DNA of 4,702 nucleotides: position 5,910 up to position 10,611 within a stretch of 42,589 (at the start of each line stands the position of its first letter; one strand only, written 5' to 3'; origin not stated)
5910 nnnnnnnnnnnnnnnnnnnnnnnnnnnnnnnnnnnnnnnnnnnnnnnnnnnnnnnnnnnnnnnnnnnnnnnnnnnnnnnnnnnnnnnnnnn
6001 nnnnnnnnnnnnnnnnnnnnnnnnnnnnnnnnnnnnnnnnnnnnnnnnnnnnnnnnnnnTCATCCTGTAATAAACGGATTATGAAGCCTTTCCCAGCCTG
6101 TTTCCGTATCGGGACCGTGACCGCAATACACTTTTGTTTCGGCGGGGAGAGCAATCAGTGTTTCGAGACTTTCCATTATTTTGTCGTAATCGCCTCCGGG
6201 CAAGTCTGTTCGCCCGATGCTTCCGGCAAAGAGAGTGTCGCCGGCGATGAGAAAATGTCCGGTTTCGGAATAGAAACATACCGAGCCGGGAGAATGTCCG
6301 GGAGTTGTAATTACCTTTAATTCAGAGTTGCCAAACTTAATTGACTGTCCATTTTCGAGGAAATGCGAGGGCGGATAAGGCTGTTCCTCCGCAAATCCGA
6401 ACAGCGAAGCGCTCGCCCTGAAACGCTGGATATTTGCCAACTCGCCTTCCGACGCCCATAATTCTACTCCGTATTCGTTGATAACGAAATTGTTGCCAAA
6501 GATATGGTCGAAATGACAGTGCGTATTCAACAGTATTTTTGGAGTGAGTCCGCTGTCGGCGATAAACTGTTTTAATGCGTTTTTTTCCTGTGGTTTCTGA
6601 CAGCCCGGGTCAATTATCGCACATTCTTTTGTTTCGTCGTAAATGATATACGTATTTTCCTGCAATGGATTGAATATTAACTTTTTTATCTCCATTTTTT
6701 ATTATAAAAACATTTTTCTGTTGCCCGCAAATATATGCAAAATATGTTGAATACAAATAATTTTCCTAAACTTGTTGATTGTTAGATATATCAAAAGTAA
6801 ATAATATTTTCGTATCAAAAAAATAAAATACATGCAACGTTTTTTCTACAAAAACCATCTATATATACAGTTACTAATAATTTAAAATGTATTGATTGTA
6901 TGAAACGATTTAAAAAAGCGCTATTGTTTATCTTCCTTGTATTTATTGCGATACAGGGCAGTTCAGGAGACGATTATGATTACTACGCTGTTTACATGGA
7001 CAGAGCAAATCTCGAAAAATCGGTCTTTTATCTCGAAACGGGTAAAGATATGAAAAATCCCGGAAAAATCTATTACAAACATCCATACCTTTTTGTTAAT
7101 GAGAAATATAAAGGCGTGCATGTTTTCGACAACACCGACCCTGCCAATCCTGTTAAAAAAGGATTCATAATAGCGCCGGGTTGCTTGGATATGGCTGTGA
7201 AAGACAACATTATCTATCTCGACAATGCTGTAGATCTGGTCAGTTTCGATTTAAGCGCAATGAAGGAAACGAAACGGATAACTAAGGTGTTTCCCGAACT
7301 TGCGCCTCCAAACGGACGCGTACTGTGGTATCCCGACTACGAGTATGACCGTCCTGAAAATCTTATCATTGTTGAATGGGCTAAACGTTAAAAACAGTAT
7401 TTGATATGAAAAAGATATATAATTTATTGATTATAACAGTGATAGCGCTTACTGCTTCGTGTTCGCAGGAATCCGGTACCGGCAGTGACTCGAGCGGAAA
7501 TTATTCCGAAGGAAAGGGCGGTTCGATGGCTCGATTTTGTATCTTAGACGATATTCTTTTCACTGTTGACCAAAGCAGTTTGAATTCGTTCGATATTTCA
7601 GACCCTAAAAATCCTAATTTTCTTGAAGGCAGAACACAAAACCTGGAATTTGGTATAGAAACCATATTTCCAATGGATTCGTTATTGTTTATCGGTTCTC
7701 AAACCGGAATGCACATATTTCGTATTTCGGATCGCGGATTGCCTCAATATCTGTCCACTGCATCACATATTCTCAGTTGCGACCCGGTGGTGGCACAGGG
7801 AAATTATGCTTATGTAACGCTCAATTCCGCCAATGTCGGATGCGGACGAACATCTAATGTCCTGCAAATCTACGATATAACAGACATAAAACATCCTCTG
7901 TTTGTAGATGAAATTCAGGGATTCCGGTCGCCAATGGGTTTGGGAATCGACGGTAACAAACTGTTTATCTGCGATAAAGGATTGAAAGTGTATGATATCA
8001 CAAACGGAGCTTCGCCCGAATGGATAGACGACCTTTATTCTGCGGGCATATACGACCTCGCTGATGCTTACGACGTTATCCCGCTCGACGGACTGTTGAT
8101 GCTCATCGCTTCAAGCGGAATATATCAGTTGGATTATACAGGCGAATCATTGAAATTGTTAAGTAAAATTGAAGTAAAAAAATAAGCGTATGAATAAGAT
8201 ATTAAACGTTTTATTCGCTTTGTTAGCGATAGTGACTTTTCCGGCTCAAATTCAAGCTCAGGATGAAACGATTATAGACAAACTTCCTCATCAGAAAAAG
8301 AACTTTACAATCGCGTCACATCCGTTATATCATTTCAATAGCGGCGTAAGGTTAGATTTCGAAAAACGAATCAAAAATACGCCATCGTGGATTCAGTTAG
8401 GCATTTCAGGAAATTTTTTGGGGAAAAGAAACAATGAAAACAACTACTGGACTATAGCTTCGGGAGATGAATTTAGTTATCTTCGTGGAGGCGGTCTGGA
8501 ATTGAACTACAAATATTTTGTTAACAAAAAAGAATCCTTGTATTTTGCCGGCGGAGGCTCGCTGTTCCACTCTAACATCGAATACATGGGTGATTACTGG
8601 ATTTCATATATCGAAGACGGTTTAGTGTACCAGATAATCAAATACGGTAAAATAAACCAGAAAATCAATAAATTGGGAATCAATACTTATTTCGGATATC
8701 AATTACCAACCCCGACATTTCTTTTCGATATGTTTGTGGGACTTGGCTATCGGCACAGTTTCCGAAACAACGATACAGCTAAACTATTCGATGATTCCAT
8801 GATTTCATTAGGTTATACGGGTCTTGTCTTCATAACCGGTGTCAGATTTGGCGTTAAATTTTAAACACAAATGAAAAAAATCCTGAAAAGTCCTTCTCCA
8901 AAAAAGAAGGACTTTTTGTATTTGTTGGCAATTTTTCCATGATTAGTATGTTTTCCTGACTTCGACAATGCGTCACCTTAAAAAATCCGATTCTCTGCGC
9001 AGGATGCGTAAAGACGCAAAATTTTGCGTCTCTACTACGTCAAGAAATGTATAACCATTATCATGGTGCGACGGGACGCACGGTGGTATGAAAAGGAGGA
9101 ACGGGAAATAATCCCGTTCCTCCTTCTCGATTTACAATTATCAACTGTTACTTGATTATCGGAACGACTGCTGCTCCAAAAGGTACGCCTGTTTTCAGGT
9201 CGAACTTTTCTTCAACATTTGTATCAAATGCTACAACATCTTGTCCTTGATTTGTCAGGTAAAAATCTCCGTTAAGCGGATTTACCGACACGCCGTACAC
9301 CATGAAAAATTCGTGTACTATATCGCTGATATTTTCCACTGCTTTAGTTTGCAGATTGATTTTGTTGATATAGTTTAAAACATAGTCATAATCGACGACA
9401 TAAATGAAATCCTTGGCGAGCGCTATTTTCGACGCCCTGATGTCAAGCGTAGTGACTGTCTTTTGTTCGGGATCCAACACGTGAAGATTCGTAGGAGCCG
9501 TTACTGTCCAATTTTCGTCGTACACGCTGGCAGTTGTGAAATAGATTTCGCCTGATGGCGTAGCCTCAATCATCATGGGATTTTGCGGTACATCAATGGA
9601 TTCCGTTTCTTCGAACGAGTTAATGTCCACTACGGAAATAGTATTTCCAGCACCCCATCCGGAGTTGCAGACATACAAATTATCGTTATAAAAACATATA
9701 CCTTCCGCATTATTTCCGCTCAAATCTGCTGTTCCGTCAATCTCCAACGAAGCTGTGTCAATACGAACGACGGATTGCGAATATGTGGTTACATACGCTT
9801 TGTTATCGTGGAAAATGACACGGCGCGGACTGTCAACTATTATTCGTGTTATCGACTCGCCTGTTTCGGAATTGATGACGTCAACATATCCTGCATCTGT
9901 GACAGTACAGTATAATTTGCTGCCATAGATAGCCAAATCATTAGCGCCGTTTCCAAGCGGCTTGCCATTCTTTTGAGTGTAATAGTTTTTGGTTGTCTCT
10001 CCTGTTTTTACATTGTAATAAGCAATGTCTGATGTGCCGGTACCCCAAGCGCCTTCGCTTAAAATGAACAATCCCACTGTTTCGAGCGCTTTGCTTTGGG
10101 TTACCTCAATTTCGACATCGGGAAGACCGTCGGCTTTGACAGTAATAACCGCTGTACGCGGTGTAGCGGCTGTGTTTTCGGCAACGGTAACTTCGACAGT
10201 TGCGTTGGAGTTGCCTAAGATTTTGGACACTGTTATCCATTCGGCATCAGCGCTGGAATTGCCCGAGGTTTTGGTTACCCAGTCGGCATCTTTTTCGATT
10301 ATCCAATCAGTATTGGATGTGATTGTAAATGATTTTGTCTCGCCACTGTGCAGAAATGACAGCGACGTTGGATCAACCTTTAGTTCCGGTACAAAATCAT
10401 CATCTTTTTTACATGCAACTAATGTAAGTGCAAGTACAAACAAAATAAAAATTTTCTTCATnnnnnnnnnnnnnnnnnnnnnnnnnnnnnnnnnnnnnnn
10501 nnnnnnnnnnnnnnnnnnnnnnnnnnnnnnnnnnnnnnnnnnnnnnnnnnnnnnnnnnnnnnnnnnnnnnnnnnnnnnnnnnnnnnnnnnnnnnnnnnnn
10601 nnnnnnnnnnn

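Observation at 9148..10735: Cobalamin riboswitch controlling a single BACON + beta-propeller surface lipoprotein, with no btuB partner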

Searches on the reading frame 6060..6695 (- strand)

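Call 5: search_protein_families(library=pfam, proteins=[window:6060-6695:-], max_evalue=0.01)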
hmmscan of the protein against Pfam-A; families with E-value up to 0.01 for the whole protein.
window:6060-6695:- (211 aa): 3 families
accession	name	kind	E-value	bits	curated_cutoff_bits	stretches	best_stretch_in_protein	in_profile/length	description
PF00753.33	Lactamase_B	-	3.1e-36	125.6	22.7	1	10-193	3-196/196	Metallo-beta-lactamase superfamily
PF19583.5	ODP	-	2.7e-06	27.8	27.2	1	11-160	1-141/194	ODP family beta lactamase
PF12706.13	Lactamase_B_2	-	0.0015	18.6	27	1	47-136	26-115/200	Beta-lactamase superfamily domain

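Call 6: search_protein_families(library=ncbifam, proteins=[window:6060-6695:-], max_evalue=0.01)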
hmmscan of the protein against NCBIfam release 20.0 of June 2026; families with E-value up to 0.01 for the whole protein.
window:6060-6695:- (211 aa): 31 families (the best 25 are shown)
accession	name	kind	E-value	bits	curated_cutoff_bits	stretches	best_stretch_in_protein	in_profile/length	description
TIGR03413.1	GSH_gloB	equivalog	4.6e-31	108.1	200.8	2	94-193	68-164/248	hydroxyacylglutathione hydrolase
NF040641.1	bifunc_ST_SDO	equivalog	6.1e-21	74.8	625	1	16-194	157-343/423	bifunctional sulfur transferase/dioxygenase Blh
NF007597.0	PRK10241.1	equivalog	1.5e-20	73.5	421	1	15-193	14-165/251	hydroxyacylglutathione hydrolase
NF012229.1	bla_class_B_core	domain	9.7e-17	61.4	100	1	17-142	18-137/139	metallo-beta-lactamase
NF041804.1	MBL_fold_SolJ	exception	1.3e-14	54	350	1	13-195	18-180/224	solanimycin biosynthesis MBL-fold hydrolase SolJ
NF033105.1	bla_subclass_B3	equivalog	7.5e-13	48.4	240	1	35-145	42-157/257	subclass B3 metallo-beta-lactamase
TIGR04558.1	SoxH_rel_PQQ_1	hypoth_equivalog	3.6e-12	46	300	1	21-198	41-218/285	quinoprotein relay system zinc metallohydrolase 1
TIGR04559.1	SoxH_rel_PQQ_2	hypoth_equivalog_domain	4.4e-11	42.7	280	1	23-199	39-218/283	quinoprotein relay system zinc metallohydrolase 2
NF000455.2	blaESP-1_fam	exception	4.4e-08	33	600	1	51-145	90-186/290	ESP-1 family subclass B3 metallo-beta-lactamase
NF053820.1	MBLfold_Strvi7410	exception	3.2e-07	30.1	525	1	81-148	126-193/343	Strvi_7410 family MBL fold metallo-hydrolase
NF000454.2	blaCPS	exception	3.7e-07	30.1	620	1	53-145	92-186/290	CPS family subclass B3 metallo-beta-lactamase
NF000458.2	blaPEDO-2_fam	exception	4.4e-07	29.6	550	1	52-145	91-186/285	PEDO-2 family subclass B3 metallo-beta-lactamase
NF000405.1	HARLDQ_not_B3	exception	6.7e-07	29.1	350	1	19-159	45-189/267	HARLDQ motif MBL-fold protein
NF000427.2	blaCAU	exception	1e-06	28.2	500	1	52-141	66-156/262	CAU/MBL1b family subclass B3 metallo-beta-lactamase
NF033185.1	B3_Acin_new2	exception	1.6e-06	27.5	625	1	37-141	77-180/285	putative subclass B3 metallo-beta-lactamase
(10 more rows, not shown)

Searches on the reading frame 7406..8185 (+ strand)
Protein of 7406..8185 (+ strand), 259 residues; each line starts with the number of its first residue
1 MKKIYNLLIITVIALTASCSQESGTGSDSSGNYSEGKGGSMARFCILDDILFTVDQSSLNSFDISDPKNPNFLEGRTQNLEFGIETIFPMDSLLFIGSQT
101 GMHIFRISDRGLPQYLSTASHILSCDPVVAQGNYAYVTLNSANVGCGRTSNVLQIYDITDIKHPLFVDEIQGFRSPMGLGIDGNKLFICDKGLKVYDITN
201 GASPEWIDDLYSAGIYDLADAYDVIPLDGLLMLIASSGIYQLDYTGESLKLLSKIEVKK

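Call 5: search_protein_families(library=pfam, proteins=[window:7406-8185:+], max_evalue=0.01)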
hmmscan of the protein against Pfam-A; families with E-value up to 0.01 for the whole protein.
window:7406-8185:+ (259 aa): 1 family
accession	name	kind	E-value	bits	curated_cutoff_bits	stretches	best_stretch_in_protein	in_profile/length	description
PF08309.17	LVIVD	-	0.00018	21.2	20.2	0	128-138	7-17/42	LVIVD repeat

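Call 6: search_protein_families(library=ncbifam, proteins=[window:7406-8185:+], max_evalue=0.01)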
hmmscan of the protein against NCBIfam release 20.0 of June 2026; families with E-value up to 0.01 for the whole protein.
window:7406-8185:+ (259 aa): 1 family
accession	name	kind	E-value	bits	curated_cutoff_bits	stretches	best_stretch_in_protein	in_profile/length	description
NF038117.1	choice_anch_I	subfamily_domain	0.0045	15.9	300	0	142-172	395-424/458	choice-of-anchor I family protein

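Call 72: search_protein_families(library=pfam, proteins=[window:7406-8185:+], max_evalue=0.05)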
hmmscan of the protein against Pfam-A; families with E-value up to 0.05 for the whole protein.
window:7406-8185:+ (259 aa): 1 family
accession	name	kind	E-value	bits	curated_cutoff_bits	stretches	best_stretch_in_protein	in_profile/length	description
PF08309.17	LVIVD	-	0.00018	21.2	20.2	0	128-138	7-17/42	LVIVD repeat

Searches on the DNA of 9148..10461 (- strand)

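Call 20: search_rna_families(sources=[L001, L002, L003, L004, L005], threshold=gathering)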
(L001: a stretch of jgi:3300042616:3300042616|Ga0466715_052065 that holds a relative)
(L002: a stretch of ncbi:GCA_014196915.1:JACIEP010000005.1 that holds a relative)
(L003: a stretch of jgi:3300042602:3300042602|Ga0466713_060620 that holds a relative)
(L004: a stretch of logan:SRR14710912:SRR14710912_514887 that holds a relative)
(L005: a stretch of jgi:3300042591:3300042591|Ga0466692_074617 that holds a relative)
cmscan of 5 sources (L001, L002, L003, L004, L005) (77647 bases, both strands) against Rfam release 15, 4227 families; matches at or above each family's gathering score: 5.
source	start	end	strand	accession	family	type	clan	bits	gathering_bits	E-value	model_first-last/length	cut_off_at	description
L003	9614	9818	+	RF00174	Cobalamin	Cis-reg; riboswitch;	CL00101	104.8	31.5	4.2e-25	1-189/189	no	Cobalamin riboswitch aptamer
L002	9651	9855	+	RF00174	Cobalamin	Cis-reg; riboswitch;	CL00101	98.7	31.5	2.4e-23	1-189/189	no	Cobalamin riboswitch aptamer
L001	5069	5276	+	RF00174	Cobalamin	Cis-reg; riboswitch;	CL00101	97.8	31.5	4.4e-23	1-189/189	no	Cobalamin riboswitch aptamer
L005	9655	9895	+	RF00174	Cobalamin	Cis-reg; riboswitch;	CL00101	93.1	31.5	9.6e-22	1-189/189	no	Cobalamin riboswitch aptamer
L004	1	139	+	RF00174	Cobalamin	Cis-reg; riboswitch;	CL00101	61.8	31.5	8.4e-13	58-189/189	5'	Cobalamin riboswitch aptamer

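Call 24: search_rna_families(sources=[L006, L007, L008], threshold=gathering)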
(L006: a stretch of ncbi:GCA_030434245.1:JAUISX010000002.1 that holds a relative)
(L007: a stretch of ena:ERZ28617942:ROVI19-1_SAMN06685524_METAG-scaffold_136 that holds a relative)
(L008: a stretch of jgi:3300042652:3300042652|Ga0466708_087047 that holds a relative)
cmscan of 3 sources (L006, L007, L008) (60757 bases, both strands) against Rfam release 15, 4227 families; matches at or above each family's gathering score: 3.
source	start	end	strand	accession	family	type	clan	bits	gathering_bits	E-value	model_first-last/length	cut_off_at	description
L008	6784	6990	+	RF00174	Cobalamin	Cis-reg; riboswitch;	CL00101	94.4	31.5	3.2e-22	1-189/189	no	Cobalamin riboswitch aptamer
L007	9657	9871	+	RF00174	Cobalamin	Cis-reg; riboswitch;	CL00101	92.7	31.5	1e-21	1-189/189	no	Cobalamin riboswitch aptamer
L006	5056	5116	+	RF01726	SAM-II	Cis-reg; riboswitch;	-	52.5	44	3.3e-07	1-60/60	no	SAM-II riboswitch aptamer (SAM-II long loop)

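Call 63: search_rna_families(sources=[L009, L010, L011, L012, L016, L017, L018, L023, L025, L021], threshold=gathering)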
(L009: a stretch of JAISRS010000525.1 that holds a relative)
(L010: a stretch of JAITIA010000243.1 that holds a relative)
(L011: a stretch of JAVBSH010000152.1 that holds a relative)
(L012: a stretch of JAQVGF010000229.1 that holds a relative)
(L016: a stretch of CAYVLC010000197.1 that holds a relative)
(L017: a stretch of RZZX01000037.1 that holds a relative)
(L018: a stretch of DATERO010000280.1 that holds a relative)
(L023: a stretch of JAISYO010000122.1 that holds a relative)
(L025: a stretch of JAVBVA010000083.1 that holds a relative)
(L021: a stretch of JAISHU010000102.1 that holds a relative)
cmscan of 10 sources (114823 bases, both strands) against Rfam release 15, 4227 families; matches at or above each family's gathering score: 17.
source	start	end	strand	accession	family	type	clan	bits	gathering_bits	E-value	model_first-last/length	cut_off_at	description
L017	11563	11735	+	RF02001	group-II-D1D4-3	Intron;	CL00102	150.7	32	3e-31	1-170/170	no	Group II catalytic intron D1-D4-3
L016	95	313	+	RF00174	Cobalamin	Cis-reg; riboswitch;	CL00101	103.1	31.5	2e-24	1-189/189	no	Cobalamin riboswitch aptamer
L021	9272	9479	+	RF00174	Cobalamin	Cis-reg; riboswitch;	CL00101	101.2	31.5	6.6e-24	1-189/189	no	Cobalamin riboswitch aptamer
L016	2128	2344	+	RF00174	Cobalamin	Cis-reg; riboswitch;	CL00101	99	31.5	2.9e-23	1-189/189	no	Cobalamin riboswitch aptamer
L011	591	806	+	RF00174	Cobalamin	Cis-reg; riboswitch;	CL00101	98.6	31.5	3.8e-23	1-189/189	no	Cobalamin riboswitch aptamer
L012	106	322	+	RF00174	Cobalamin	Cis-reg; riboswitch;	CL00101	96.6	31.5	1.4e-22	1-189/189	no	Cobalamin riboswitch aptamer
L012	2038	2255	+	RF00174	Cobalamin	Cis-reg; riboswitch;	CL00101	95.5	31.5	2.9e-22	1-189/189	no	Cobalamin riboswitch aptamer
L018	7917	8132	+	RF00174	Cobalamin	Cis-reg; riboswitch;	CL00101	95.4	31.5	3e-22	1-189/189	no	Cobalamin riboswitch aptamer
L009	6275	6476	+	RF00174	Cobalamin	Cis-reg; riboswitch;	CL00101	94.5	31.5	5.7e-22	1-189/189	no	Cobalamin riboswitch aptamer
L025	9085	9296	+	RF00174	Cobalamin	Cis-reg; riboswitch;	CL00101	93.5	31.5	1.1e-21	1-189/189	no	Cobalamin riboswitch aptamer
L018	11491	11706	+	RF00174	Cobalamin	Cis-reg; riboswitch;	CL00101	92.9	31.5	1.6e-21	1-189/189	no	Cobalamin riboswitch aptamer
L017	9681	9930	+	RF00174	Cobalamin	Cis-reg; riboswitch;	CL00101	88.4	31.5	3.1e-20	1-189/189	no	Cobalamin riboswitch aptamer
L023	3413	3644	+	RF00174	Cobalamin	Cis-reg; riboswitch;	CL00101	83.3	31.5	8.7e-19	1-189/189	no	Cobalamin riboswitch aptamer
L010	2191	2421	+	RF00174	Cobalamin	Cis-reg; riboswitch;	CL00101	81.8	31.5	2.4e-18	1-189/189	no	Cobalamin riboswitch aptamer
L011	323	396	-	RF00005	tRNA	Gene; tRNA;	CL00001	73.6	29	5.8e-14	1-71/71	no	tRNA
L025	11313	11349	+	RF03085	abiF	Gene; sRNA;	-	60.3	37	1.5e-08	1-37/37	no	abiF RNA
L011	57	139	-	RF00005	tRNA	Gene; tRNA;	CL00001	53.6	29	1.9e-08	1-71/71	no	tRNA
